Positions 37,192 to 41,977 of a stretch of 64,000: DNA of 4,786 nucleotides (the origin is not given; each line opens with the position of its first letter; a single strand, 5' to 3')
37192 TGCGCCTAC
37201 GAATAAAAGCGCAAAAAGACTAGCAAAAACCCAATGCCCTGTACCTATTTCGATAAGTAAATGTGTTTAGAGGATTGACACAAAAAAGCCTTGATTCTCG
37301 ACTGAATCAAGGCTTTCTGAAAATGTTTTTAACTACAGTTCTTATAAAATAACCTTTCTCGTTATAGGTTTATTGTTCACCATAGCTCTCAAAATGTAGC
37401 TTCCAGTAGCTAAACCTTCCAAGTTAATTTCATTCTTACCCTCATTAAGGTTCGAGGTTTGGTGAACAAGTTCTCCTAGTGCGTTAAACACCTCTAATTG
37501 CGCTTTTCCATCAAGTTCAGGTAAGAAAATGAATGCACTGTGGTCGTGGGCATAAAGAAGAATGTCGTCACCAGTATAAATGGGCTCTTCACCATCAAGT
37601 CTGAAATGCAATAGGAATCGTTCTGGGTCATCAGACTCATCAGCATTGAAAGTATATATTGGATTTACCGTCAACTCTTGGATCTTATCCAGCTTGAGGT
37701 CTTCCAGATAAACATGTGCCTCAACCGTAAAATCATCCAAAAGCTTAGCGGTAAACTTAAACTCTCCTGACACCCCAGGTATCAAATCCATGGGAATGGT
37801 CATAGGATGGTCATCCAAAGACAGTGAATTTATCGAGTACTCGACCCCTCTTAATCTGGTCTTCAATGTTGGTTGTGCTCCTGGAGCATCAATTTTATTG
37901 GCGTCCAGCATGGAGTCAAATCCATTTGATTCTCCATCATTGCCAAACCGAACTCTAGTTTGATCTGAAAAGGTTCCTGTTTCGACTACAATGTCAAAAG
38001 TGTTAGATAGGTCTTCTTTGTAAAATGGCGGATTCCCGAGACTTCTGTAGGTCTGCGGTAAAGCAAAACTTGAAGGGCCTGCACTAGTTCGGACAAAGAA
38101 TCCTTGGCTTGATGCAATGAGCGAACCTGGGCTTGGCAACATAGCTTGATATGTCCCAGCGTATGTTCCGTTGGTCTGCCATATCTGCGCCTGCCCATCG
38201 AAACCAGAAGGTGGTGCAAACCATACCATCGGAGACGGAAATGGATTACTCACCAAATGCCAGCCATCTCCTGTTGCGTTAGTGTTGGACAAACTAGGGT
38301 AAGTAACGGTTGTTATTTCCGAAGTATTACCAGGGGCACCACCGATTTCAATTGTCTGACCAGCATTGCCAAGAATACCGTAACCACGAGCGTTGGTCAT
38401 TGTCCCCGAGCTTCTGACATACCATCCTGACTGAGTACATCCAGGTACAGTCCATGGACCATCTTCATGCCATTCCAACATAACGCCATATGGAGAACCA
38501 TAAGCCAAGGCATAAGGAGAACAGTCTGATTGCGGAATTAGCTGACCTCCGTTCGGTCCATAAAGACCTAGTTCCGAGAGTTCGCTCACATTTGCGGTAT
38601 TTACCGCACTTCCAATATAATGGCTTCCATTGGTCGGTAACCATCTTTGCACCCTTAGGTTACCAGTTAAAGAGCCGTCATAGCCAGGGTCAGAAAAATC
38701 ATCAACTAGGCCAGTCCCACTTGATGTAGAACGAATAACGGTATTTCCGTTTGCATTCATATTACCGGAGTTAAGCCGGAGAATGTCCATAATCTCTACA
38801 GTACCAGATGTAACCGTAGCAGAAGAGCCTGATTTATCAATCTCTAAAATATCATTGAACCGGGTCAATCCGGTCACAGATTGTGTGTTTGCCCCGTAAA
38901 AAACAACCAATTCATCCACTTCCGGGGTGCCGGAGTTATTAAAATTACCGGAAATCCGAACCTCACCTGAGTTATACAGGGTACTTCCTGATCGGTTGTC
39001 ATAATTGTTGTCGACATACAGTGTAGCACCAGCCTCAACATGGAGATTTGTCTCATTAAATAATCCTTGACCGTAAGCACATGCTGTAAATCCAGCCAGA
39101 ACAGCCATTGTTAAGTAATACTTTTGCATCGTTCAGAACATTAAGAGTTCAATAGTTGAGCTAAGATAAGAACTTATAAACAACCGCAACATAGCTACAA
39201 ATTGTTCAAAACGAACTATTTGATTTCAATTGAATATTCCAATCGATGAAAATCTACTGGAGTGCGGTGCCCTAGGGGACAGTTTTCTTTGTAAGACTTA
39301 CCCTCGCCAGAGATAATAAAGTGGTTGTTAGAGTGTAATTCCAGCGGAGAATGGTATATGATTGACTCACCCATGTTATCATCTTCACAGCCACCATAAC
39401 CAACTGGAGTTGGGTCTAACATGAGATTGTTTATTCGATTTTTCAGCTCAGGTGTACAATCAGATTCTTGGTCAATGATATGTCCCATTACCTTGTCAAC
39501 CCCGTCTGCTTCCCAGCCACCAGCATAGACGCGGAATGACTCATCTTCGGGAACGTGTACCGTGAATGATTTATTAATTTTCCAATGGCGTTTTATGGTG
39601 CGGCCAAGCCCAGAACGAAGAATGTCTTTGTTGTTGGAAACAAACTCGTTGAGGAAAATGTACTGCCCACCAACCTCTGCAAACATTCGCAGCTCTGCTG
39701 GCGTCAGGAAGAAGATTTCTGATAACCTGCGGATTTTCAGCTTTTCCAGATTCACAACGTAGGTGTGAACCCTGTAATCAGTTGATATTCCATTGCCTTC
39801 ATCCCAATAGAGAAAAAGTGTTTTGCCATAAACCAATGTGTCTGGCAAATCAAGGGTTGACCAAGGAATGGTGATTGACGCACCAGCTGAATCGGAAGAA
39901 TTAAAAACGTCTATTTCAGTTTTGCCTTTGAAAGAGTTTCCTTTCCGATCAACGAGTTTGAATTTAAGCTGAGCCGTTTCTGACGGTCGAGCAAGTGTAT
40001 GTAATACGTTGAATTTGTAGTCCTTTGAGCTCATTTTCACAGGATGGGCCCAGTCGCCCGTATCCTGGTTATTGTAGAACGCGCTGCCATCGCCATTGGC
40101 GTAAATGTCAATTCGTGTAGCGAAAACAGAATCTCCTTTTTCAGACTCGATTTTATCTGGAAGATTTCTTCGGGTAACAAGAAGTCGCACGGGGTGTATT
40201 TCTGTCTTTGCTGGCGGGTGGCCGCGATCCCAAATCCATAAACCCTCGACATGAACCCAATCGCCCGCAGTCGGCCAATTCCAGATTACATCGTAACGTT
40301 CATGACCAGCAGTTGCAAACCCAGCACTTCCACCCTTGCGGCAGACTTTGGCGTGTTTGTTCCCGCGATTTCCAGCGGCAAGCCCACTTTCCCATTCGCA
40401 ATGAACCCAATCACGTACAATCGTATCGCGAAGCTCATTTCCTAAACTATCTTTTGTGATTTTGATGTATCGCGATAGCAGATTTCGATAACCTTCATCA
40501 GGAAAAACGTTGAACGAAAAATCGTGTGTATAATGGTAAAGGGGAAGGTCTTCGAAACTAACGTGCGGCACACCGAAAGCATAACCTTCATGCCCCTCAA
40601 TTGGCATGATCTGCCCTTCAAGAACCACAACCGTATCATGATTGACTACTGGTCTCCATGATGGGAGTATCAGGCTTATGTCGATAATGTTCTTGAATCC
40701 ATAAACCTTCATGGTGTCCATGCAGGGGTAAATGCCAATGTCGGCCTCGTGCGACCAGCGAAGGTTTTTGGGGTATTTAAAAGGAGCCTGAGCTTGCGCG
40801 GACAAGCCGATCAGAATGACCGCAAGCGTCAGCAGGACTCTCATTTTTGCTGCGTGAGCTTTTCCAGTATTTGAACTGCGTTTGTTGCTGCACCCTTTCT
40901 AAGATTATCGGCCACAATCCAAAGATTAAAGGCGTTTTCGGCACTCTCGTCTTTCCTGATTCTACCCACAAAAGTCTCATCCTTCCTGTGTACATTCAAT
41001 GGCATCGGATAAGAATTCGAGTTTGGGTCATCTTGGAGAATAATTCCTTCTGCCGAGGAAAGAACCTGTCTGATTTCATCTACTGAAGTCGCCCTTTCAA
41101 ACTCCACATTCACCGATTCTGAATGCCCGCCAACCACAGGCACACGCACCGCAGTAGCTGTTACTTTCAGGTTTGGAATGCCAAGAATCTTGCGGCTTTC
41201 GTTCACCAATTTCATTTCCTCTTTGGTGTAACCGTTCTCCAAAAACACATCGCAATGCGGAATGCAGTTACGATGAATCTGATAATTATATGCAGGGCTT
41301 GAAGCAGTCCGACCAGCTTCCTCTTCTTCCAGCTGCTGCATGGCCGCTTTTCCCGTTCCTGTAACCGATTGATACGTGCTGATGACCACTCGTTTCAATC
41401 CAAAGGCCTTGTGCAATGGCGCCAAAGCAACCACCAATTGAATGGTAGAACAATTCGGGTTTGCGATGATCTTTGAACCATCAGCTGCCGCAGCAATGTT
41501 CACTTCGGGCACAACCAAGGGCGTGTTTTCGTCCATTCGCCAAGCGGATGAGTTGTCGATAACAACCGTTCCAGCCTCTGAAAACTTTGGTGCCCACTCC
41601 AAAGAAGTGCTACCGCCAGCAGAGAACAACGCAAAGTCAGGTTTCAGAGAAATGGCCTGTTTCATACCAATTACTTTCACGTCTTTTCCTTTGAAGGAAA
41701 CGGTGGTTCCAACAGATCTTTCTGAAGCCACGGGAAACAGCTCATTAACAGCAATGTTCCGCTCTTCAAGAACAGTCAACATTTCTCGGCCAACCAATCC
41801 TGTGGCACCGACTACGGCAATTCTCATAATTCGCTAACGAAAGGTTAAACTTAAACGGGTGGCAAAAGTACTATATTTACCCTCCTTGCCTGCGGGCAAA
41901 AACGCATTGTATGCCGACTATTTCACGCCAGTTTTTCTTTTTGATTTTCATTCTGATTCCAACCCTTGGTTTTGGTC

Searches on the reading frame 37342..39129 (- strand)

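Call 74: search_protein_families(library=pfam, max_evalue=0.00001, proteins=[window:37342-39129:-])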
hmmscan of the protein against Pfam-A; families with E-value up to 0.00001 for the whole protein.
window:37342-39129:- (595 aa): 1 family
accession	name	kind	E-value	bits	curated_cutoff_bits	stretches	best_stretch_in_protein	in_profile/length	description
PF18962.6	Por_Secre_tail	-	9.4e-08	32.7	27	1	542-594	21-74/75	Secretion system C-terminal sorting domain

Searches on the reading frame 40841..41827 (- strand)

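Call 74: search_protein_families(library=pfam, max_evalue=0.00001, proteins=[window:40841-41827:-])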
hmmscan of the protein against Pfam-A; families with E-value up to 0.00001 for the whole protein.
window:40841-41827:- (328 aa): 3 families
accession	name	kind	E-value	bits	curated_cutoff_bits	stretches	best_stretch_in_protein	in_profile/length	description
PF02774.23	Semialdhyde_dhC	-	1.7e-50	172.2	26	1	135-311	1-184/184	Semialdehyde dehydrogenase, dimerisation domain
PF01118.30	Semialdhyde_dh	-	2.1e-30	106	26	1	2-113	1-117/121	Semialdehyde dehydrogenase, NAD binding domain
PF02800.25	Gp_dh_C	-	1.3e-07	31.8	24.4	0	218-260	66-110/158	Glyceraldehyde 3-phosphate dehydrogenase, C-terminal domain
